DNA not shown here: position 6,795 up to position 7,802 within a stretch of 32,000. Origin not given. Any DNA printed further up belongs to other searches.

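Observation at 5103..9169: Two DUF364-like paralogues interleaved with modA, modB and modC in one translationally coupled operon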

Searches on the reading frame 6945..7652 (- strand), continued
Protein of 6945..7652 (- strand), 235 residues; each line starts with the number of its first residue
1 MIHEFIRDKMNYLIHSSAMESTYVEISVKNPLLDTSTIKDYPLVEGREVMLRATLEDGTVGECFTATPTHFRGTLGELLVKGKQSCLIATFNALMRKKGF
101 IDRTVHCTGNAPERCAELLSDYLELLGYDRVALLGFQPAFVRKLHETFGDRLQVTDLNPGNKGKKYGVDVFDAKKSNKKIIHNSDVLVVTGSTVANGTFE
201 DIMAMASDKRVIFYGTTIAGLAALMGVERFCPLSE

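Call 78: find_homologous_proteins(query=A1, max_evalue=1e-15)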
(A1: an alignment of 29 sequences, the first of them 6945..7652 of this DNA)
Query A1 (29 sequences) (235 aa, profile of the alignment): 2385 proteins with E <= 1e-15 among 8000 candidates; the best 120 are listed.
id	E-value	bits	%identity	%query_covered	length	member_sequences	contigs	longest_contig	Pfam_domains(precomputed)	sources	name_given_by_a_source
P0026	4.1e-106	372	43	83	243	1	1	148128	PF04016.19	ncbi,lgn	-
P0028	2.1e-104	366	40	86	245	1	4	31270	PF04016.19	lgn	-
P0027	2.4e-104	366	43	83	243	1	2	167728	PF04016.19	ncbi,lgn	-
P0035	8.5e-104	364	39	83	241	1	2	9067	PF04016.19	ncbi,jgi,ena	-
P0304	5.6e-103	361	35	97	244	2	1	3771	PF04016.19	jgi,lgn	jgi:uncharacterized protein (DUF4213/DUF364 family)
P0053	6.9e-103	361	32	98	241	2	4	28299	PF04016.19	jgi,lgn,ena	-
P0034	8.7e-103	361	40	83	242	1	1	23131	PF04016.19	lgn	-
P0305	9.4e-103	361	44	84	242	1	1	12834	PF04016.19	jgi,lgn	jgi:uncharacterized protein (DUF4213/DUF364 family)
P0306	1.2e-102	360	38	88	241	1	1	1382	PF04016.19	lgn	-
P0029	1.7e-102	360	37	96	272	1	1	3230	PF04016.19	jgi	-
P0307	2.0e-102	360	43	82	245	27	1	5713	PF04016.19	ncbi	-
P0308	2.6e-102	359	40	90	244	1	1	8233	PF04016.19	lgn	-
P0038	4.6e-102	358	36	98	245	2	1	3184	PF04016.19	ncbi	-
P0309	4.8e-102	358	37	89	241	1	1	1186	PF04016.19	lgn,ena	-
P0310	4.9e-102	358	36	94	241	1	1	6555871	PF04016.19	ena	-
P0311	9.3e-102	357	40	88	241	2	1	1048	PF04016.19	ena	-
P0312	9.9e-102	357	37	88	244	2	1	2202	PF04016.19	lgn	-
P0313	1.2e-101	357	40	88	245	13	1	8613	PF04016.19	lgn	-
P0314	1.2e-101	357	40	90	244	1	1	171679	PF04016.19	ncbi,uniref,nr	ncbi:Rossmann-like domain-containing protein [Clostridium brassicae]|uniref:DUF364 domain-containing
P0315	1.2e-101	357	43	82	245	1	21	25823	PF04016.19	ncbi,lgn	-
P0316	1.3e-101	357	34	94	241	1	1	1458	PF04016.19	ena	-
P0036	1.3e-101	357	38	89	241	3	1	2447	PF04016.19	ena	-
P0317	1.4e-101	357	39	84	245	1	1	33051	PF04016.19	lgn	-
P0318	1.9e-101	356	41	82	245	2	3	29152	PF04016.19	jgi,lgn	jgi:uncharacterized protein (DUF4213/DUF364 family)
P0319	2.0e-101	356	37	83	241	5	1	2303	PF04016.19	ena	-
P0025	2.1e-101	356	37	96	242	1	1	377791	PF04016.19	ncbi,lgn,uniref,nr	ncbi:Putative heavy-metal chelation [Dethiosulfatibacter aminovorans DSM 17477]|uniref:Putative heav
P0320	2.1e-101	356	38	93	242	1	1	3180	PF04016.19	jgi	jgi:hypothetical protein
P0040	2.2e-101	356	38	88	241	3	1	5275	PF04016.19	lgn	-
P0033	3.3e-101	356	40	93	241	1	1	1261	PF04016.19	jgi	jgi:hypothetical protein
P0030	3.5e-101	356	41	82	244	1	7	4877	PF04016.19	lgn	-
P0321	3.5e-101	356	44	82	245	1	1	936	PF04016.19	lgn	-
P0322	3.9e-101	355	33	98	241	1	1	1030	PF04016.19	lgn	-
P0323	4.4e-101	355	38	89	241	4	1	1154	PF04016.19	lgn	-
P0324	4.9e-101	355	39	83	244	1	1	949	PF04016.19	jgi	jgi:hypothetical protein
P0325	5.1e-101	355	38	93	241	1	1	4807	PF04016.19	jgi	jgi:hypothetical protein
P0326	7.7e-101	354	37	89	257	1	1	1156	PF04016.19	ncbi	-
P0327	7.7e-101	354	35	98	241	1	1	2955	PF04016.19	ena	-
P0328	7.7e-101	354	40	89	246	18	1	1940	PF04016.19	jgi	jgi:hypothetical protein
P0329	8.2e-101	354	39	88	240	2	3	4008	PF04016.19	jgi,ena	-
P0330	9.9e-101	354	37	88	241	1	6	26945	PF04016.19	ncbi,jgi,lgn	-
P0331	1.2e-100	354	38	83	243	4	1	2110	PF04016.19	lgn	-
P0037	1.3e-100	354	35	100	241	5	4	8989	PF04016.19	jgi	jgi:hypothetical protein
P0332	1.4e-100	354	38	86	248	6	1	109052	PF04016.19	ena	-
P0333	1.5e-100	354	39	90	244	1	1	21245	PF04016.19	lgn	-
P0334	1.6e-100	353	41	88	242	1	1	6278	PF04016.19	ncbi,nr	ncbi:MAG TPA: DUF364 domain-containing protein [Desulfatiglandales bacterium]|nr:DUF364 domain-conta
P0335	1.9e-100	353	38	89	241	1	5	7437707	PF04016.19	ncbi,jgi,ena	jgi:hypothetical protein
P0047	1.9e-100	353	36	96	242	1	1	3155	PF04016.19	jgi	jgi:hypothetical protein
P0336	2.2e-100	353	40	83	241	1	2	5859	PF04016.19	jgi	-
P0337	2.2e-100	353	38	88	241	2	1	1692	PF04016.19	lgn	-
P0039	2.4e-100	353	38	88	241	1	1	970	PF04016.19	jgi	jgi:hypothetical protein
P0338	2.5e-100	353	39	96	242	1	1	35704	PF04016.19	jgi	-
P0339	3.1e-100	353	37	90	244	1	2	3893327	PF04016.19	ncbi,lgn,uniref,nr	ncbi:DUF364 domain-containing protein [Clostridium sp. MB40-C1]|uniref:Rossmann-like domain-containi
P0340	3.6e-100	352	36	89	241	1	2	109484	PF04016.19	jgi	-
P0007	4.3e-100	352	49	97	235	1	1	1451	PF04016.19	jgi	jgi:hypothetical protein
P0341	4.6e-100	352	37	90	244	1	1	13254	PF04016.19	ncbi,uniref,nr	ncbi:Rossmann-like domain-containing protein [Clostridium sp. ZS2-4]|uniref:Rossmann-like domain-con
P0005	5.1e-100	352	49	97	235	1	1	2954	PF04016.19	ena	-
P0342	5.1e-100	352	38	96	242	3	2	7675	PF04016.19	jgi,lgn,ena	-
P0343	5.2e-100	352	36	100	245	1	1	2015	PF04016.19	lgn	-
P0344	5.4e-100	352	40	88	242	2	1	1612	PF04016.19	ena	-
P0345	6.5e-100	351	39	85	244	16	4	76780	PF04016.19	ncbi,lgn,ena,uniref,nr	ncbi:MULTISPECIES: Rossmann-like domain-containing protein [Clostridium]|uniref:Membrane protein n=1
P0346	7.2e-100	351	38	100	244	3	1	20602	PF04016.19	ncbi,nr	ncbi:MAG: hypothetical protein GX750_06860 [Clostridia bacterium]|nr:hypothetical protein [Clostridi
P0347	7.4e-100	351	38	90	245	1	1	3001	PF04016.19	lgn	-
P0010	7.7e-100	351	49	97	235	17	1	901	PF04016.19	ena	-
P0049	7.8e-100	351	39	89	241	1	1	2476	PF04016.19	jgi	jgi:hypothetical protein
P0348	8.0e-100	351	44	84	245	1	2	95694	PF04016.19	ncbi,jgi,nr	ncbi:MAG: DUF364 domain-containing protein [Peptococcaceae bacterium]|jgi:hypothetical protein|nr:DU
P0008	8.1e-100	351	49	97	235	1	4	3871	PF04016.19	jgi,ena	jgi:hypothetical protein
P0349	8.5e-100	351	38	89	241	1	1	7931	PF04016.19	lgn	-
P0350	8.7e-100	351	39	84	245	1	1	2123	PF04016.19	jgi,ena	-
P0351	8.9e-100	351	37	98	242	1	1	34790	PF04016.19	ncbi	ncbi:MAG: Rossmann-like domain-containing protein [Syntrophobacteraceae bacterium]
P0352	9.8e-100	351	39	83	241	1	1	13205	PF04016.19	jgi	-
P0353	1.0e-99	351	38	89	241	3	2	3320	PF04016.19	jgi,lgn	jgi:hypothetical protein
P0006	1.0e-99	351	50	97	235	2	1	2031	PF04016.19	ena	-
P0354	1.1e-99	351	38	88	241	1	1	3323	PF04016.19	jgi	jgi:hypothetical protein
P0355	1.2e-99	351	36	94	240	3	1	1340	PF04016.19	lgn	-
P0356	1.2e-99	351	40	88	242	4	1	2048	PF04016.19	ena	-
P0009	1.2e-99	351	49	98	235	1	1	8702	PF04016.19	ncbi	ncbi:Rossmann-like domain-containing protein [Methanocaldococcus sp.]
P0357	1.3e-99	350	37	99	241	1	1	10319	PF04016.19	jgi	jgi:hypothetical protein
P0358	1.4e-99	350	36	89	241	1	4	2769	PF04016.19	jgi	-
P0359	1.4e-99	350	40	86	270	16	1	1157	PF04016.19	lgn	-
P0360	1.5e-99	350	36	96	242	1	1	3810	PF04016.19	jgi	jgi:hypothetical protein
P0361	1.7e-99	350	40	89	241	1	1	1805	PF04016.19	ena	-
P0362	1.7e-99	350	41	93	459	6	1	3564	PF13847.13,PF13489.13,PF05175.21,PF13649.13,PF02390.24,PF02475.24,PF04016.19,PF01728.26,PF01209.25,PF08241.19,PF08242.19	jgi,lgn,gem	-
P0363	1.7e-99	350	34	98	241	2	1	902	PF04016.19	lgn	-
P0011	2.0e-99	350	52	90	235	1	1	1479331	PF04016.19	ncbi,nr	ncbi:conserved protein of unknown function [Methanocaldococcus lauensis]|nr:conserved protein of unk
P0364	2.0e-99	350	37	84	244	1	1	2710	PF04016.19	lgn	-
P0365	2.0e-99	350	38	83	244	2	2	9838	PF04016.19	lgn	-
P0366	2.2e-99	350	36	87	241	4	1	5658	PF04016.19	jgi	-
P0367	2.3e-99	350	34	98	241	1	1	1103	PF04016.19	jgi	-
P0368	2.4e-99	350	36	98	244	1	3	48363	PF04016.19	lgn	-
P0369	2.5e-99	350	39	89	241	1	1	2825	PF04016.19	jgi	jgi:hypothetical protein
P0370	2.5e-99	350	36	89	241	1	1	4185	PF04016.19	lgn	-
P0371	2.6e-99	349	38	89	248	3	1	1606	PF04016.19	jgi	jgi:hypothetical protein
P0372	2.7e-99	349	39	87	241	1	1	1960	PF04016.19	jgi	-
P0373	2.9e-99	349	38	89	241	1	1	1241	PF04016.19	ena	-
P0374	3.2e-99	349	36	88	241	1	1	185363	PF04016.19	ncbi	ncbi:MAG: DUF364 domain-containing protein [Thermodesulfobacteriota bacterium]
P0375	3.2e-99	349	38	84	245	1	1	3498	PF04016.19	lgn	-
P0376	3.4e-99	349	38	88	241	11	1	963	PF04016.19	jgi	-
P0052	3.5e-99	349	38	89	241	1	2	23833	PF04016.19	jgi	jgi:Putative heavy-metal chelation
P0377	3.7e-99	349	37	89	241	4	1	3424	PF04016.19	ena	-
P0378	3.9e-99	349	34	98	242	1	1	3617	PF04016.19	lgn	-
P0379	4.1e-99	349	39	82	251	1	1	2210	PF04016.19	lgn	-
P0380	4.6e-99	349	37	89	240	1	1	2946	PF04016.19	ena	-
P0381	4.7e-99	349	35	99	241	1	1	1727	PF04016.19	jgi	jgi:hypothetical protein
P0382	4.8e-99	349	37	88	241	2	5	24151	PF04016.19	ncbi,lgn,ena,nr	ncbi:MAG: hypothetical protein ISS66_12645 [Desulfobacteraceae bacterium]|nr:hypothetical protein [D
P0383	5.2e-99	348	39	88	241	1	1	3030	PF04016.19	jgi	jgi:hypothetical protein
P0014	5.2e-99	348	47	99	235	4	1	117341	PF04016.19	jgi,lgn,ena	-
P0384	5.6e-99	348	36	89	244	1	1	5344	PF04016.19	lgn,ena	-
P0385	5.9e-99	348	34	96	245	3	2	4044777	PF04016.19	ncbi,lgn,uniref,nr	ncbi:Rossmann-like domain-containing protein [Acetobacterium woodii]|uniref:Putative heavy-metal che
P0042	6.0e-99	348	39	90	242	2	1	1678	PF04016.19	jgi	-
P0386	6.0e-99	348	33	98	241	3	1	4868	PF04016.19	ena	-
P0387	6.0e-99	348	37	89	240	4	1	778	PF04016.19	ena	-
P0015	6.0e-99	348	51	90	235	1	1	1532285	PF04016.19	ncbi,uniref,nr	ncbi:conserved protein of unknown function [Methanocaldococcus lauensis]|uniref:Putative heavy-metal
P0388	6.1e-99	348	44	82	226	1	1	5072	PF04016.19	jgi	-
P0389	6.9e-99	348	37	89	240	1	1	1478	PF04016.19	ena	-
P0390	7.0e-99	348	35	89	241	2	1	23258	PF04016.19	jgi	jgi:hypothetical protein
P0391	7.2e-99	348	36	96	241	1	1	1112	PF04016.19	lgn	-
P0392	8.1e-99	348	38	84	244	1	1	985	PF04016.19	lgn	-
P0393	8.3e-99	348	39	89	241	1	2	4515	PF04016.19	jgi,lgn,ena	-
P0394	8.5e-99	348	37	88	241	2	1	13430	PF04016.19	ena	-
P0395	9.0e-99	348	39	89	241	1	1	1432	PF04016.19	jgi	jgi:hypothetical protein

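Call 79: find_encoding_contigs(protein=P0385, flank=7000, max_places=1)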
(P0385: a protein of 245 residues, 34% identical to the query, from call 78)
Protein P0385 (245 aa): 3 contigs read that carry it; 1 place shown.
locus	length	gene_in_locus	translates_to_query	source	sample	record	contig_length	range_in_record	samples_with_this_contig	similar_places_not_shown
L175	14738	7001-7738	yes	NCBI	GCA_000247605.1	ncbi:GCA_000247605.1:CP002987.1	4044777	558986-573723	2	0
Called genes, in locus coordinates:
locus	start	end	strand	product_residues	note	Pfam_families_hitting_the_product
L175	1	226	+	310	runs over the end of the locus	PF08902:DUF1848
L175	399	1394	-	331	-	-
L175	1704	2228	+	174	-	-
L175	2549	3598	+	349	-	PF00144:Beta-lactamase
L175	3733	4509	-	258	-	PF00657:Lipase_GDSL, PF13472:Lipase_GDSL_2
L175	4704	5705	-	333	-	PF12679:ABC2_membrane_2, PF10920:DUF2705, PF12730:ABC2_membrane_4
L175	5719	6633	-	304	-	PF00005:ABC_tran, PF13304:AAA_21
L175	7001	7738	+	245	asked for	PF04016:DUF364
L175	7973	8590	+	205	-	PF08433:KTI12 (weak), PF13671:AAA_33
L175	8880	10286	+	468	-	PF00209:SNF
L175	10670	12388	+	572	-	PF00664:ABC_membrane, PF02463:SMC_N (weak), PF00005:ABC_tran, PF13401:AAA_22 (weak)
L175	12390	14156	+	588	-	PF00664:ABC_membrane, PF00005:ABC_tran, PF02463:SMC_N (faint), PF13401:AAA_22 (faint)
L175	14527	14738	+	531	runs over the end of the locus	PF00496:SBP_bac_5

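Call 80: find_encoding_contigs(protein=P0186, flank=6000, max_places=3)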
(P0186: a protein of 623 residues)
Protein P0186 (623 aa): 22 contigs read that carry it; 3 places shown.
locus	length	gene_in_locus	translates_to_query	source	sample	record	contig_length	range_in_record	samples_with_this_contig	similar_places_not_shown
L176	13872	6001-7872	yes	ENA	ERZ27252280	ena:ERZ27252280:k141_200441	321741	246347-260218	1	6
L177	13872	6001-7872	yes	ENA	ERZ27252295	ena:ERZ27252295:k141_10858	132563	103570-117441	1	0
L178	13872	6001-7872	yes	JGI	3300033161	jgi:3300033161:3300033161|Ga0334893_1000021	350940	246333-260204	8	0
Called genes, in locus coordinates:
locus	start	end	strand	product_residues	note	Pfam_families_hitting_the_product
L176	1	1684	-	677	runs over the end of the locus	PF17391:Urocanase_N, PF01175:Urocanase, PF17392:Urocanase_C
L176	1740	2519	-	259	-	PF09339:HTH_IclR, PF25213:HVO_A0261_N, PF01978:TrmB (weak), PF12802:MarR_2, PF01614:IclR_C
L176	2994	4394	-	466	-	PF06863:DUF1254, PF06742:DUF1214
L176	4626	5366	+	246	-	PF13531:SBP_bac_11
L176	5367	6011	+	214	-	PF00528:BPD_transp_1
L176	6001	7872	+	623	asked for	PF00005:ABC_tran, PF13304:AAA_21 (faint)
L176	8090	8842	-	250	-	-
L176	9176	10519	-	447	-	PF03577:Peptidase_C69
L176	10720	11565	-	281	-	PF08543:Phos_pyr_kin, PF00294:PfkB (weak)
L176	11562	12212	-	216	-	PF02581:TMP-TENI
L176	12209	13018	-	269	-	PF02110:HK, PF01256:Carb_kinase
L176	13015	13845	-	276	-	-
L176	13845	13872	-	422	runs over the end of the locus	PF01964:ThiC_Rad_SAM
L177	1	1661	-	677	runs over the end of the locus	PF17391:Urocanase_N, PF01175:Urocanase, PF17392:Urocanase_C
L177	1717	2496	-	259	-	PF09339:HTH_IclR, PF25213:HVO_A0261_N, PF01978:TrmB (weak), PF12802:MarR_2, PF01614:IclR_C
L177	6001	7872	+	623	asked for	PF00005:ABC_tran, PF13304:AAA_21 (faint)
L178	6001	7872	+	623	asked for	PF00005:ABC_tran, PF13304:AAA_21 (faint)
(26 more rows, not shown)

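Call 90: find_encoding_contigs(protein=P0099, flank=7000, max_places=3)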
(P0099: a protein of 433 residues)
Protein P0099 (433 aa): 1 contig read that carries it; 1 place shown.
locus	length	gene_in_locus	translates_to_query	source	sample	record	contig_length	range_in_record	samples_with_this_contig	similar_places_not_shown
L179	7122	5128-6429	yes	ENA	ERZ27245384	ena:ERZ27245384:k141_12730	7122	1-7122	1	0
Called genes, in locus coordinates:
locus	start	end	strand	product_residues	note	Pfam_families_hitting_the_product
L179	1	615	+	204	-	?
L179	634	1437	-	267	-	PF13531:SBP_bac_11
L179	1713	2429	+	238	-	PF00005:ABC_tran, PF13304:AAA_21 (faint)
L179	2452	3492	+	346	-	PF13379:NMT1_2, PF12974:Phosphonate-bd (faint), PF09084:NMT1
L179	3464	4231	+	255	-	PF00528:BPD_transp_1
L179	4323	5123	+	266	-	PF01980:TrmO_N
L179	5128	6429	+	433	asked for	PF02663:FmdE, PF04016:DUF364 (weak)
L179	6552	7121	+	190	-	?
